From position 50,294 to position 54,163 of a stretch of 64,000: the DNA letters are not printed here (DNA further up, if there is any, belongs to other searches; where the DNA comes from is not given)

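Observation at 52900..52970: PolC replicase without its intrinsic proofreading exonuclease domain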

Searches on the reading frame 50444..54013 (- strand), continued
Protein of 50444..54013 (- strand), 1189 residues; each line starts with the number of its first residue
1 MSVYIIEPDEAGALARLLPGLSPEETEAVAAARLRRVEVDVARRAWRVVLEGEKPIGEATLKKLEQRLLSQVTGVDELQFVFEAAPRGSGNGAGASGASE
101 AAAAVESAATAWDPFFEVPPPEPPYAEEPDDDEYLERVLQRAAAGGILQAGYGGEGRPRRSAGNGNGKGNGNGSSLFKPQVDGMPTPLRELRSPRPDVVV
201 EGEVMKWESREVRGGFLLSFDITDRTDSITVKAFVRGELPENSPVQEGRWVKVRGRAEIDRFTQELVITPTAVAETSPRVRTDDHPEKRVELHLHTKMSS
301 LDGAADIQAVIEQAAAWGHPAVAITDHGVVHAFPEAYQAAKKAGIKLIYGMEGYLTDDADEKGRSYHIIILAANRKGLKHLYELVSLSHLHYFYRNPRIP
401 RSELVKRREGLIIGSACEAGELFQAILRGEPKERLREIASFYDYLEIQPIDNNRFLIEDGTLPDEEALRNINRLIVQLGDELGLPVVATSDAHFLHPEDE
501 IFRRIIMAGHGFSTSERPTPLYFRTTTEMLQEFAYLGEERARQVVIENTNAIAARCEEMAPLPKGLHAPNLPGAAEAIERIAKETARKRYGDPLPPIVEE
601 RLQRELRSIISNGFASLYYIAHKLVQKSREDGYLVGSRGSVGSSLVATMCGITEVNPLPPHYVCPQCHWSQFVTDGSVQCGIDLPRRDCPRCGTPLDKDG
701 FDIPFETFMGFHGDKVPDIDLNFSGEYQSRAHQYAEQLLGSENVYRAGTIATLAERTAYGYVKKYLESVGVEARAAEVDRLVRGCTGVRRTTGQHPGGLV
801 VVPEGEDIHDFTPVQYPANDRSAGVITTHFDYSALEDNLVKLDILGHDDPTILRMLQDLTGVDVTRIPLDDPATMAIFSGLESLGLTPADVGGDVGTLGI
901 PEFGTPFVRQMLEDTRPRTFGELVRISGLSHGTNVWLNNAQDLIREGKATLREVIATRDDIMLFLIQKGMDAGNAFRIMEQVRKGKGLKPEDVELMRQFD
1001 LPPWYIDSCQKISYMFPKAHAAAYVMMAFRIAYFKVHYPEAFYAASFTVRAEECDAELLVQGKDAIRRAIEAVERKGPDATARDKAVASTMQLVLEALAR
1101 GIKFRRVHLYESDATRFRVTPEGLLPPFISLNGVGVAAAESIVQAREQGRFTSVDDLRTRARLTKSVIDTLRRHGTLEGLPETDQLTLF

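Call 19: find_encoding_contigs(protein=P0001, flank=10000, max_places=4)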
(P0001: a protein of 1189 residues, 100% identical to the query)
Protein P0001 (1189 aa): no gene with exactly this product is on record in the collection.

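Call 20: find_related_loci(query=window:50444-54013:-, collection=genome_contigs, flank=10000)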
Query window:50444-54013:- (1189 aa) in genome_contigs; peptide patterns used: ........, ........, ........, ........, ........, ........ (x = any residue, [..] = any of these).
462 stretches matched a pattern; 423 encode a relative of the query (tblastn E <= 1e-3); the best 80 are kept; 80 distinct loci.
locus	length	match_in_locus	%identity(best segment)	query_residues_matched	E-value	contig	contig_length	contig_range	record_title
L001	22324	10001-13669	67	1-1189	0e+0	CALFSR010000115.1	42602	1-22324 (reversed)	MAG TPA_asm: uncultured Firmicutes bacterium isolate SRR5251193_bin.81_CONCOCT_v1.1_MAG genome assembly, contig: ERZ7950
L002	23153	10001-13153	73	131-1189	0e+0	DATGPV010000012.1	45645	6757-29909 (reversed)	MAG TPA_asm: Limnochordales bacterium isolate SMAG_U10406 k141_5396204, whole genome shotgun sequence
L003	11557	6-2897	77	226-1189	0e+0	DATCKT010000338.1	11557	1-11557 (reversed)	MAG TPA_asm: Limnochordales bacterium isolate SMAG_U7103 k141_274209, whole genome shotgun sequence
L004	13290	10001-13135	60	124-1189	0e+0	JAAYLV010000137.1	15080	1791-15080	MAG: Bacillota bacterium isolate AS20ysBPTH_116 113263_AS20, whole genome shotgun sequence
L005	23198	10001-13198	58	127-1189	0e+0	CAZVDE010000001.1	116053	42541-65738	MAG TPA_asm: uncultured Clostridiaceae bacterium isolate SRP192927_co8_23 genome assembly, contig: NODE_89_length_116053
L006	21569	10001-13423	54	1-1189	0e+0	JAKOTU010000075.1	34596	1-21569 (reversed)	MAG: Bacillota bacterium isolate CAAI_maxbin.063_sub k201_423550, whole genome shotgun sequence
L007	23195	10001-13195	57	126-1189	0e+0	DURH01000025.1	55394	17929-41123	MAG TPA_asm: Bacillota bacterium isolate AS08sgBPME_75 86126_AS08, whole genome shotgun sequence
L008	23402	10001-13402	54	3-1189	0e+0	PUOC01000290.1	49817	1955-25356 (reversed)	MAG: Clostridiales bacterium isolate B1Sed10_159 B1-Sed10-C381, whole genome shotgun sequence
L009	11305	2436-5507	58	173-1189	0e+0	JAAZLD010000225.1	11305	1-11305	MAG: Desulfitobacterium sp. isolate AS23ysBPME_164 165181_AS23, whole genome shotgun sequence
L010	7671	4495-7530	60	181-1189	0e+0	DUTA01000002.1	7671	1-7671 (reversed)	MAG TPA_asm: Bacillota bacterium isolate AS04akNAM_96 1534_AS04, whole genome shotgun sequence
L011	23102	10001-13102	57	157-1189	0e+0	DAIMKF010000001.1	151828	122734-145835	MAG TPA_asm: Bacillota bacterium isolate CTOTU4017 NODE_28_length_151828_cov_11.573047, whole genome shotgun sequence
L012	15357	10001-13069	57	174-1189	0e+0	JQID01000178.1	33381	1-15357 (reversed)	Desulfosporosinus sp. Tol-M Desulfosporosinus_sp._Tol-M_contig_128, whole genome shotgun sequence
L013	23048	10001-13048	57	181-1189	0e+0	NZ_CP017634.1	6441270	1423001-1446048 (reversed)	Candidatus Formimonas warabiya strain DCMF chromosome, complete genome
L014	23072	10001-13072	57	173-1189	0e+0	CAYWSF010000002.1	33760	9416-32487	MAG TPA_asm: uncultured Desulfosporosinus sp. isolate SRP192927_co5_228 genome assembly, contig: NODE_1186_length_33760_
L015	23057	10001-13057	56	177-1189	0e+0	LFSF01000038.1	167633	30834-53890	MAG: Clostridiales bacterium DTU073 scaffold3022, whole genome shotgun sequence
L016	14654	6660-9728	57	174-1189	0e+0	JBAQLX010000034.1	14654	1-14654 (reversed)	MAG: Desulfosporosinus sp. isolate MFD12106_ilm_asm_bin6 k127_34138, whole genome shotgun sequence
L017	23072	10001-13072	57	176-1189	0e+0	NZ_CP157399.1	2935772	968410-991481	MAG: Dehalobacter sp. 4CP chromosome, complete genome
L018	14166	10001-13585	53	5-1189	0e+0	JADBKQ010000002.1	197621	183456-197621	MAG: Limnochordaceae bacterium isolate Bu26 bin.26_contig2, whole genome shotgun sequence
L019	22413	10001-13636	50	9-1189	0e+0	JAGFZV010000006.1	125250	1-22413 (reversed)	MAG: Bacillota bacterium isolate CTSoil_073 scaffold_34, whole genome shotgun sequence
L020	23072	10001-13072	56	176-1189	0e+0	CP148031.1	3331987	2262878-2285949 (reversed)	MAG: Candidatus Dehalobacter alkaniphilus isolate DAD chromosome, complete genome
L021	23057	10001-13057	57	174-1189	0e+0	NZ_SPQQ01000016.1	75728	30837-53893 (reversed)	Desulfosporosinus fructosivorans strain 63.6F NODE_16_length_75728_cov_32.670035, whole genome shotgun sequence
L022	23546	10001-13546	52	34-1189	0e+0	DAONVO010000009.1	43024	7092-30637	MAG TPA_asm: Syntrophomonadaceae bacterium isolate AMR_MDS_4198 NODE_503_length_43024_cov_7.813749, whole genome shotgun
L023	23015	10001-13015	57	184-1189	0e+0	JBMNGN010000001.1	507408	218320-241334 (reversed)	MAG: Syntrophomonadaceae bacterium isolate SBF912LR0HQ0112 contig_14975, whole genome shotgun sequence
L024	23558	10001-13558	51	30-1189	0e+0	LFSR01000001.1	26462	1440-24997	MAG: Syntrophomonas sp. DTU018 scaffold976, whole genome shotgun sequence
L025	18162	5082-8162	57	156-1189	0e+0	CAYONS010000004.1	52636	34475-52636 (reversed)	MAG TPA_asm: uncultured Syntrophothermus sp. isolate binchicken_co193_24 genome assembly, contig: NODE_258_length_52636_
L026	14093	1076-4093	56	181-1189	0e+0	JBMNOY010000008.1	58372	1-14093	MAG: Syntrophomonadaceae bacterium isolate SBF912SR2HQ0010 scaffold_2137_c1, whole genome shotgun sequence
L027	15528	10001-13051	56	171-1189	0e+0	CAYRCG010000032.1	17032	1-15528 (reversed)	MAG TPA_asm: uncultured Syntrophomonas sp. isolate binchicken_co59_827 genome assembly, contig: NODE_7371_length_17032_c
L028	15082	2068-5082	55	187-1189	0e+0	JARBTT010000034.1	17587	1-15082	MAG: Massilibacillus sp. isolate L_E1_T20_C_bin.151 scaffold_4140, whole genome shotgun sequence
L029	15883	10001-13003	57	186-1189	0e+0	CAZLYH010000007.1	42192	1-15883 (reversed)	MAG TPA_asm: uncultured Syntrophomonadaceae bacterium isolate binchicken_co152_286 genome assembly, contig: NODE_1066_le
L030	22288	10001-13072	54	156-1189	0e+0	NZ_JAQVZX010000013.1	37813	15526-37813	MAG: Syntrophomonas sp. isolate STF2_183 NODE_2247_length_37813_cov_18.970652_Sandtown_F2, whole genome shotgun sequence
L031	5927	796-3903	55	176-1189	0e+0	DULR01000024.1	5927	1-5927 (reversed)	MAG TPA_asm: Clostridiaceae bacterium isolate AS04akNAM_130 7519_AS04, whole genome shotgun sequence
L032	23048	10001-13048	55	172-1189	0e+0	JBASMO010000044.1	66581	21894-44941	MAG: Syntrophomonadaceae bacterium isolate MFD13483_ilm_asm_bin17 k127_61644, whole genome shotgun sequence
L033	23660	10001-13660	58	1-1189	0e+0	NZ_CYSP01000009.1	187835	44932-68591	Propionispora sp. 2/2-37 isolate 2/2, whole genome shotgun sequence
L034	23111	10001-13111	57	161-1189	0e+0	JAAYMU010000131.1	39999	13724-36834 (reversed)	MAG: Peptococcaceae bacterium isolate AS20ysBPTH_5 66778_AS20, whole genome shotgun sequence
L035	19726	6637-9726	57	168-1189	0e+0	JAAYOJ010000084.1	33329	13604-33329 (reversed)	MAG: Peptococcaceae bacterium isolate AS21ysBPME_346 141801_AS21, whole genome shotgun sequence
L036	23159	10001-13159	51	158-1189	0e+0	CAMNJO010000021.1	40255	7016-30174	MAG: Selenomonas ruminantium isolate SRR1267595_bin.75_metaWRAP_v1.3_MAG genome assembly, contig: NODE.1213_length_40255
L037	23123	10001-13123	51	170-1189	0e+0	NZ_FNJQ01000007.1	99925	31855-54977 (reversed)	Selenomonas ruminantium strain S137, whole genome shotgun sequence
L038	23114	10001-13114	52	173-1189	0e+0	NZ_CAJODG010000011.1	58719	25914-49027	Selenomonas sp. AE3005 isolate Sheep_1_mag_33, whole genome shotgun sequence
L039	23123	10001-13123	51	170-1189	0e+0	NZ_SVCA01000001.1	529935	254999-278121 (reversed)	MAG: Selenomonas ruminantium isolate SIG242 NODE_1_length_529935_cov_1119.183249, whole genome shotgun sequence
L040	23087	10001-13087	52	158-1189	0e+0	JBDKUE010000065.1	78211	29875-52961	MAG: Syntrophomonas sp. isolate 7_bin.46_R1 c_000000423546, whole genome shotgun sequence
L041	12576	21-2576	61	336-1189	0e+0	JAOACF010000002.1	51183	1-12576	MAG: Negativicutes bacterium isolate SKW2 NODE_1_2_edited, whole genome shotgun sequence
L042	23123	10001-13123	51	170-1189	0e+0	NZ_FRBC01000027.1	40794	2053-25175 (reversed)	Selenomonas ruminantium strain HD4, whole genome shotgun sequence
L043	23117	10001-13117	51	173-1189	0e+0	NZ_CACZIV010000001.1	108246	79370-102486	MAG: Selenomonas ruminantium isolate RUG12654, whole genome shotgun sequence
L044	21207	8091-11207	51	173-1189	0e+0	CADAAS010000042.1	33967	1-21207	MAG: Selenomonas ruminantium isolate RUG13114 genome assembly, contig: RUG13114_asm_42, whole genome shotgun sequence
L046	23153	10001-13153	52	161-1189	0e+0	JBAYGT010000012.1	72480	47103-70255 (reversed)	MAG: Negativicutes bacterium isolate SO_2016_GW1_131 scaffold00816_OW334_2016, whole genome shotgun sequence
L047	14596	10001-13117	51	173-1189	0e+0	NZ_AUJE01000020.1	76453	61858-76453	Selenomonas ruminantium subsp. ruminantium ATCC 12561 G598DRAFT_scaffold00018.18_C, whole genome shotgun sequence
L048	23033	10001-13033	53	197-1189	0e+0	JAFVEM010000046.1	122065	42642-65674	MAG: Selenomonadaceae bacterium isolate RGIG5097 Roe_deer_Rumen.Co__c771194, whole genome shotgun sequence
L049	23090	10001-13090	53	175-1189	0e+0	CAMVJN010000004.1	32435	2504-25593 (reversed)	MAG TPA_asm: uncultured Selenomonadales bacterium isolate SRR8387714_bin.27_metaWRAP_v1.3_MAG genome assembly, contig: E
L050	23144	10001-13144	52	157-1189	0e+0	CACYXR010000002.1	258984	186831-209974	MAG: uncultured Selenomonadaceae bacterium isolate RUG12372 genome assembly, contig: RUG12372_asm_2, whole genome shotgu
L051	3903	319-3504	50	157-1189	0e+0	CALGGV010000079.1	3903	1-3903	MAG TPA_asm: uncultured Selenomonadales bacterium isolate ERR1278104_bin.38_CONCOCT_v1.1_MAG genome assembly, contig: ER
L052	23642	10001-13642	60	176-1189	0e+0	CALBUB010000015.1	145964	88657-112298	MAG TPA_asm: uncultured Firmicutes bacterium isolate SRR6713629_bin.84_CONCOCT_v1.1_MAG genome assembly, contig: ERZ7949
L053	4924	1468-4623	50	153-1189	0e+0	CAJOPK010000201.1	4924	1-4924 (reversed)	uncultured Selenomonadaceae bacterium isolate Rumen_Coassembly_mag_1939 genome assembly, contig: k87_14999081, whole gen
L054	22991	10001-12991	53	210-1189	0e+0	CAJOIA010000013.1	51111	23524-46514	uncultured Selenomonadaceae bacterium isolate Red_deer_4_mag_198 genome assembly, contig: scaffold_3105, whole genome sh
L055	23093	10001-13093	52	181-1189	0e+0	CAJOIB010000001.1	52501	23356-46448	uncultured Selenomonadaceae bacterium isolate Red_deer_4_mag_35 genome assembly, contig: scaffold_964, whole genome shot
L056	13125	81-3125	52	197-1189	0e+0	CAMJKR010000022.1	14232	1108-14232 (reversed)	MAG: uncultured Selenomonadales bacterium isolate SRR12081298_bin.24_metaWRAP_v1.3_MAG genome assembly, contig: ERZ12289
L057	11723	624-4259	61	180-1189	0e+0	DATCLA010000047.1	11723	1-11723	MAG TPA_asm: Bacillota bacterium isolate SMAG_U7110 k141_23649, whole genome shotgun sequence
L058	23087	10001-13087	52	158-1189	0e+0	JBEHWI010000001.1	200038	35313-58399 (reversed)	MAG: Syntrophomonadaceae bacterium isolate FI3 k141_54493_length_200038_cov_16.9965, whole genome shotgun sequence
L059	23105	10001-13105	51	180-1189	0e+0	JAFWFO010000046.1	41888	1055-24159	MAG: Selenomonadaceae bacterium isolate RGIG5694 Sheep_Duodenum.Co__c871177, whole genome shotgun sequence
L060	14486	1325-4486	49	158-1189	0e+0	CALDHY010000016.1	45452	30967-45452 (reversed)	MAG TPA_asm: uncultured Selenomonadales bacterium isolate ERR1278074_bin.57_CONCOCT_v1.1_MAG genome assembly, contig: ER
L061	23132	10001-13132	51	158-1189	0e+0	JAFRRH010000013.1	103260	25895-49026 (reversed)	MAG: Selenomonadaceae bacterium isolate RGIG2729 Goat_Omasum-4__c104943, whole genome shotgun sequence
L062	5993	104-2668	59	335-1189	0e+0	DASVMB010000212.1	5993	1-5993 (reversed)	MAG TPA_asm: Bacillota bacterium isolate SMAG_U3089 k141_393799, whole genome shotgun sequence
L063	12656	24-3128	50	180-1189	0e+0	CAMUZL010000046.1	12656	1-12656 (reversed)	MAG TPA_asm: uncultured Selenomonadales bacterium isolate SRR8387720_bin.10_metaWRAP_v1.3_MAG genome assembly, contig: E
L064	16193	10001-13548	60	28-1189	0e+0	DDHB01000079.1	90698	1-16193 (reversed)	MAG TPA_asm: Sporomusaceae bacterium UBA1887 UBA1887_contig_22, whole genome shotgun sequence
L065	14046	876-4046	51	159-1189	0e+0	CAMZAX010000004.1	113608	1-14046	MAG TPA_asm: uncultured Selenomonadales bacterium isolate SRR10912538_bin.8_metaWRAP_v1.3_MAG genome assembly, contig: E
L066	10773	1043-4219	50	153-1189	0e+0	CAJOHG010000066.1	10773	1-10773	uncultured Selenomonadaceae bacterium isolate Red_deer_4_mag_143 genome assembly, contig: scaffold_10266, whole genome s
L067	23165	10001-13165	50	155-1189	0e+0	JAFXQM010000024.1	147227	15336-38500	MAG: Selenomonadaceae bacterium isolate RGIG6653 Sheep_Rumen-1__c921380, whole genome shotgun sequence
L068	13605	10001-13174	50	157-1189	0e+0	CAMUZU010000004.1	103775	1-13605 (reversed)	MAG TPA_asm: uncultured Selenomonadales bacterium isolate SRR8387719_bin.34_metaWRAP_v1.3_MAG genome assembly, contig: E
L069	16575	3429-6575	50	164-1189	0e+0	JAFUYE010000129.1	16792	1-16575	MAG: Selenomonadaceae bacterium isolate RGIG4933 Roe_deer_Rumen-3__c307268, whole genome shotgun sequence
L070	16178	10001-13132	50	159-1189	0e+0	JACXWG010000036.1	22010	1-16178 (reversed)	MAG: Quinella sp. 1Q5 NODE_235_length_22010_cov_8.75803_ID_5055665, whole genome shotgun sequence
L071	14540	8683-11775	51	181-1189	0e+0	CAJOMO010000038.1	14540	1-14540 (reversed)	uncultured Selenomonadaceae bacterium isolate Reindeer_2_mag_171 genome assembly, contig: scaffold_3464, whole genome sh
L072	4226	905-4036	51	172-1189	0e+0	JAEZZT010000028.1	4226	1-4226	MAG: Bacillota bacterium isolate OH_PFB_58 k127_1095890, whole genome shotgun sequence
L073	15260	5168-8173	52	186-1189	0e+0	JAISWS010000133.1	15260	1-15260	MAG: Syntrophomonadaceae bacterium isolate Nc350_bin141 k119_4034658, whole genome shotgun sequence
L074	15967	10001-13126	50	172-1189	0e+0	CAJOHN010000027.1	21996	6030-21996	uncultured Selenomonadaceae bacterium isolate Red_deer_4_mag_170 genome assembly, contig: scaffold_3680, whole genome sh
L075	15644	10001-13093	51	180-1189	0e+0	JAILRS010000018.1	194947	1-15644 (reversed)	MAG: Selenomonadaceae bacterium isolate RUI390 k141_4060570_flag=0_multi=29.9985_len=194947, whole genome shotgun sequen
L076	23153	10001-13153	50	158-1189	0e+0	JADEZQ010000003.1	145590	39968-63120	MAG: Quinella sp. 2Q5 NODE_8_length_145590_cov_6.57503_ID_4645194, whole genome shotgun sequence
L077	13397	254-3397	49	165-1189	0e+0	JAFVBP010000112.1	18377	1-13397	MAG: Selenomonadaceae bacterium isolate RGIG5022 Roe_deer_Rumen.Co__c474846, whole genome shotgun sequence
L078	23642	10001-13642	57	185-1189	0e+0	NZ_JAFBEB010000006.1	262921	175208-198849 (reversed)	Brevibacillus fulvus strain DSM 25523 Ga0454042_06, whole genome shotgun sequence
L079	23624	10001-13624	58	198-1189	0e+0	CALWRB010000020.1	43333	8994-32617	MAG: uncultured Lachnospiraceae bacterium isolate E03__bin254 genome assembly, contig: E03__k127_4350432, whole genome s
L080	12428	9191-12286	50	180-1189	0e+0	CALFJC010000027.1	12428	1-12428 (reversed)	MAG TPA_asm: uncultured Selenomonadales bacterium isolate ERR1278105_bin.146_CONCOCT_v1.1_MAG genome assembly, contig: E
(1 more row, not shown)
